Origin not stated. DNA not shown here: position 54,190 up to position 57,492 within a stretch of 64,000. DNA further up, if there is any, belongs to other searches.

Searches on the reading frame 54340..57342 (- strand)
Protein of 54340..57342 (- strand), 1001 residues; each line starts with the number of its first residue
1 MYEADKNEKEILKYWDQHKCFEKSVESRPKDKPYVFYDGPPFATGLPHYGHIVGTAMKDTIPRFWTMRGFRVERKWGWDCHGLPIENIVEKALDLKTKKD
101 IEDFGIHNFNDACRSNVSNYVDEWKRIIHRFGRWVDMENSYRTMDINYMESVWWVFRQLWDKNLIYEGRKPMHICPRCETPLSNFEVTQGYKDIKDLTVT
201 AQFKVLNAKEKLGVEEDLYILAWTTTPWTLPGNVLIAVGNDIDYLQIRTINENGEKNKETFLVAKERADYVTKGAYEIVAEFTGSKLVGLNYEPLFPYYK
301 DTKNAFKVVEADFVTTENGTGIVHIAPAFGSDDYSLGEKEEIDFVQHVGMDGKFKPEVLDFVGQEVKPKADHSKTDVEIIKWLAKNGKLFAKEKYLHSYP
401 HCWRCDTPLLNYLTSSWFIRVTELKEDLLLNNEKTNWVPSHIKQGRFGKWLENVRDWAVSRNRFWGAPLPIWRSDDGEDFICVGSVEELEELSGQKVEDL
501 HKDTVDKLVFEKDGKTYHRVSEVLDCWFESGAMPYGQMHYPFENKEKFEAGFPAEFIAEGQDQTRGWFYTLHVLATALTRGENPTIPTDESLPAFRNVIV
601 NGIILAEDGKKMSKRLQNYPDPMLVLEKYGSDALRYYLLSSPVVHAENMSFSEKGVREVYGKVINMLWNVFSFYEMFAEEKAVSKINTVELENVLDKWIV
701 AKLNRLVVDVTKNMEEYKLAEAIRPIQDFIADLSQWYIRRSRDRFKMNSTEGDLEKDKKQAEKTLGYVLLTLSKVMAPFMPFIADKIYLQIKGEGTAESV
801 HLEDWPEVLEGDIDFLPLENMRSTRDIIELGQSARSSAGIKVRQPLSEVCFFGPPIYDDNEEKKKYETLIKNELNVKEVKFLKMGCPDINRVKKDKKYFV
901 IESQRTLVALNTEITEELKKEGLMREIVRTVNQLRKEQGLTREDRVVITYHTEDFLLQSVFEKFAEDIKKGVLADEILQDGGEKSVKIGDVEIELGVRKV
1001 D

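Call 74: search_protein_families(library=pfam, proteins=[window:54340-57342:-], max_evalue=0.0001)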
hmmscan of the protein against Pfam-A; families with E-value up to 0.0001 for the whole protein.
window:54340-57342:- (1001 aa): 4 families
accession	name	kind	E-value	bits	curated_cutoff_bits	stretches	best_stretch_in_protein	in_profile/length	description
PF00133.28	tRNA-synt_1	-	2.1e-142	475.2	22.7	1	11-650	2-414/414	tRNA synthetases class I (I, L, M and V)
PF08264.19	Anticodon_1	-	3.1e-34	118.4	25.1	1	696-848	1-146/148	Anticodon-binding domain of tRNA ligase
PF19302.4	DUF5915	-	2.1e-22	80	27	1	896-1000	90-195/195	Domain of unknown function (DUF5915)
PF09334.17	tRNA-synt_1g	-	9.1e-16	58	20.1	1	586-669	303-385/391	tRNA synthetases class I (M)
